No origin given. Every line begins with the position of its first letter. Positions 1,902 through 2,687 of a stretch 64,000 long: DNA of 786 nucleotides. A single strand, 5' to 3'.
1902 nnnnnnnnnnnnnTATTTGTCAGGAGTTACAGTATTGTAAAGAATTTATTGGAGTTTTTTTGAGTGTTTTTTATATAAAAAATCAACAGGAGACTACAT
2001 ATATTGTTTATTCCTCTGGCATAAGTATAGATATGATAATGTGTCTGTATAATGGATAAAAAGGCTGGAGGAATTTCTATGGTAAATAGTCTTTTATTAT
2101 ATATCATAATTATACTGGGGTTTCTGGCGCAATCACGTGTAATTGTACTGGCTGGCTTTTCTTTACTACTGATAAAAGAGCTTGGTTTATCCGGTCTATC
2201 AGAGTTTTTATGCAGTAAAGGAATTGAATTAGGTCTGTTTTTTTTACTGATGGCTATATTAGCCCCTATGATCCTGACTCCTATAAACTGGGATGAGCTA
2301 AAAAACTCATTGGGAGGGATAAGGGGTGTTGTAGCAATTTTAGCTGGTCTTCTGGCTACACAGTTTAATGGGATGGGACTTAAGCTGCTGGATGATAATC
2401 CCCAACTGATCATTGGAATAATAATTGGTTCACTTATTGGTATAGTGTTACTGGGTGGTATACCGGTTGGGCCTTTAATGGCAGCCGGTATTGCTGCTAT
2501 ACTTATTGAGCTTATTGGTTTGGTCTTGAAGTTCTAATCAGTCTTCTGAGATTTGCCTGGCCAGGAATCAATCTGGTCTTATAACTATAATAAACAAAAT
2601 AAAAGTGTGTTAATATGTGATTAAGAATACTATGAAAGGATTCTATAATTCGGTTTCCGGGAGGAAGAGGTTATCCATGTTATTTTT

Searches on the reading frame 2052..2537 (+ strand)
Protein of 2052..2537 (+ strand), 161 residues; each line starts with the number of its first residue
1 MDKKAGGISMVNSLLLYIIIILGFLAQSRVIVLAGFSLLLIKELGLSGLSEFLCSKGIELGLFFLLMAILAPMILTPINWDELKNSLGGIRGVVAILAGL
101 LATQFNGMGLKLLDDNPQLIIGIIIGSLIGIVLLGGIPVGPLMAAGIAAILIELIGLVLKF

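Call 65: search_protein_families(library=pfam, max_evalue=0.00001, proteins=[window:2052-2537:+])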
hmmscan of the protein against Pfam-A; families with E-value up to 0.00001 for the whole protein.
window:2052-2537:+ (161 aa): 1 family
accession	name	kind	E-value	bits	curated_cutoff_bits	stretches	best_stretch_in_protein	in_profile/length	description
PF04284.18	DUF441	-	3.3e-36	124.8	26.5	1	14-152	1-139/139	Protein of unknown function (DUF441)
